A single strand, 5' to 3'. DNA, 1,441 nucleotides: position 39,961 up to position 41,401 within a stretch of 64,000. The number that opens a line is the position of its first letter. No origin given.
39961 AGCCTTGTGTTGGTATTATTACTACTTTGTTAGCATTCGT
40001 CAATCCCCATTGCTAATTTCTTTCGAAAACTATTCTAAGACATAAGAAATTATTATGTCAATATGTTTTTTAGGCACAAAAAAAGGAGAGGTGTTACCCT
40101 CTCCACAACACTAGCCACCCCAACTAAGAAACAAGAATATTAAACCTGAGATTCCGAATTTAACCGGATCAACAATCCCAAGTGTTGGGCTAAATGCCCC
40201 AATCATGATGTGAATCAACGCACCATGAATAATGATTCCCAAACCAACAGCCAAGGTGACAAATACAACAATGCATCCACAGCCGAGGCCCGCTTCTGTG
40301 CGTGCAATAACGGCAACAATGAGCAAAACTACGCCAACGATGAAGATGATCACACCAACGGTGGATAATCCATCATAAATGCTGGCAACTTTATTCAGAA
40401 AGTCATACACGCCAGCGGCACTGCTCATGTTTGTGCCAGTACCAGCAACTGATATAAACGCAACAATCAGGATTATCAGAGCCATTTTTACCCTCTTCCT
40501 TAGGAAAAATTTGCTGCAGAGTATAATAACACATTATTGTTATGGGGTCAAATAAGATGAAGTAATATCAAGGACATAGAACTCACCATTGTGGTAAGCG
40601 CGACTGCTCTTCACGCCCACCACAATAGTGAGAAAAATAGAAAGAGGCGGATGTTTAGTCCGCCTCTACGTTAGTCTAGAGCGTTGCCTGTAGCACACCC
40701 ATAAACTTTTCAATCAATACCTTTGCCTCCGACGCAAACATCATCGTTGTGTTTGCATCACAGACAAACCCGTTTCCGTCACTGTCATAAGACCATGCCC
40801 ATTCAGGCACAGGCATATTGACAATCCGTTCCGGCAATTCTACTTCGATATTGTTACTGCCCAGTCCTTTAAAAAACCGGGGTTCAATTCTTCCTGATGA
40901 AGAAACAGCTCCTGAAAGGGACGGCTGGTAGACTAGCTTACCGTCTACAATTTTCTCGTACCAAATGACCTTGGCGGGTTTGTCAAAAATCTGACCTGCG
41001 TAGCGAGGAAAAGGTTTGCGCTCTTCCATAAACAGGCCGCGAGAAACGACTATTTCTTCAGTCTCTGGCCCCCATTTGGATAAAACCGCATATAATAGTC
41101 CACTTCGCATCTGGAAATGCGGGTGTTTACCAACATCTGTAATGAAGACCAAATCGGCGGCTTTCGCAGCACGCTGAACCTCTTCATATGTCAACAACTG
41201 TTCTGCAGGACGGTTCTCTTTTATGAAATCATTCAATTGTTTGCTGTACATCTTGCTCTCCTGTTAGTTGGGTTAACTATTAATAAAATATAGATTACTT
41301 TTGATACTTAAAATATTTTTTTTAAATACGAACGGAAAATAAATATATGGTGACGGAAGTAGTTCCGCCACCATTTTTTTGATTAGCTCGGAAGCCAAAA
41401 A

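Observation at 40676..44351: A local paralogous protein family (191 aa, 157 aa, and probably 163 aa) unique to the island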

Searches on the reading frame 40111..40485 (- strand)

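Call 6: search_protein_families(library=pfam, proteins=[window:40111-40485:-], max_evalue=1)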
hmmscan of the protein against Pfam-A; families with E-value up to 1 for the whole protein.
window:40111-40485:- (124 aa): 2 families
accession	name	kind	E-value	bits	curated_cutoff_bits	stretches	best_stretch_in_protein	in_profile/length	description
PF25266.1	DUF7865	-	0.081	13.4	27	1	4-80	24-101/132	Domain of unknown function (DUF7865)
PF14055.11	NVEALA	-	0.25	11.5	27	1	4-23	6-25/62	NVEALA protein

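Call 7: search_protein_families(library=phrogs, proteins=[window:40111-40485:-], max_evalue=1)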
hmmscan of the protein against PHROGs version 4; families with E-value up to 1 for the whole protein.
window:40111-40485:- (124 aa): 0 families

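Call 9: search_protein_families(library=ncbifam, proteins=[window:40111-40485:-], max_evalue=1)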
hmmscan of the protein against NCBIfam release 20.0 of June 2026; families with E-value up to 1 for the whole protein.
window:40111-40485:- (124 aa): 1 family
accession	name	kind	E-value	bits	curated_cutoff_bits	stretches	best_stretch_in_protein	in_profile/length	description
NF045937.1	MSC_0624_12TM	equivalog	0.14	10.7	70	1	3-60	167-226/445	MSC_0624 family F1-like ATPase-associated membrane protein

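Call 10: search_protein_families(library=padloc, proteins=[window:40111-40485:-], max_evalue=1)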
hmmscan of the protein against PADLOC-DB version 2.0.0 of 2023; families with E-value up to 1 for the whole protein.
window:40111-40485:- (124 aa): 1 family
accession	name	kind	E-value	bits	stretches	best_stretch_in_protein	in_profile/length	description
PDLC04051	PD-T4-6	-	0.64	6.9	1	36-88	342-392/476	-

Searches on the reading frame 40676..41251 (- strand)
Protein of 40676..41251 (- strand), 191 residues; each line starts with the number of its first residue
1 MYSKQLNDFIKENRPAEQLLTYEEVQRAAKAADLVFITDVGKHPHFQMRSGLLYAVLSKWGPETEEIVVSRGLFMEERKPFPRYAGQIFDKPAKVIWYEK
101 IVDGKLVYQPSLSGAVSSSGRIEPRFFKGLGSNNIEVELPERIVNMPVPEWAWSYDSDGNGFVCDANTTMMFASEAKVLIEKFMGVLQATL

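Call 6: search_protein_families(library=pfam, proteins=[window:40676-41251:-], max_evalue=1)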
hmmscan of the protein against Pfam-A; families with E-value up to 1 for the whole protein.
window:40676-41251:- (191 aa): 1 family
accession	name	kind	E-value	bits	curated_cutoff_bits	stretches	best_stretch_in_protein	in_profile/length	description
PF21083.2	ZapC_N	-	0.018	15.7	27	1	146-183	3-42/88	Cell-division protein ZapC, N-terminal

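Call 7: search_protein_families(library=phrogs, proteins=[window:40676-41251:-], max_evalue=1)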
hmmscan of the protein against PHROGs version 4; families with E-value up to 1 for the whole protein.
window:40676-41251:- (191 aa): 1 family
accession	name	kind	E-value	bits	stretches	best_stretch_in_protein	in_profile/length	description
phrog_3277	-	DNA, RNA and nucleotide metabolism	0.47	11.3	1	17-59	64-106/168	DnaC-like helicase loader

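Call 9: search_protein_families(library=ncbifam, proteins=[window:40676-41251:-], max_evalue=1)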
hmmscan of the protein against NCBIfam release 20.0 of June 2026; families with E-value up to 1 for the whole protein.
window:40676-41251:- (191 aa): 0 families

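Call 10: search_protein_families(library=padloc, proteins=[window:40676-41251:-], max_evalue=1)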
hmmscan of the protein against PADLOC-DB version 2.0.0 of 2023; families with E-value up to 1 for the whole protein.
window:40676-41251:- (191 aa): 0 families

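Call 16: find_homologous_proteins(query=window:40676-41251:-, max_evalue=0.1)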
Query window:40676-41251:- (191 aa): 1 proteins with E <= 0.1 among 126 candidates.
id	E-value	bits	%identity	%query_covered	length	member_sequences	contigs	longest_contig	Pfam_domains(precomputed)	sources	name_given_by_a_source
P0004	4.5e-122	423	99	100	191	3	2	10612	-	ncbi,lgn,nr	ncbi:hypothetical protein KBA63_01680 [Candidatus Woesebacteria bacterium]|nr:hypothetical protein [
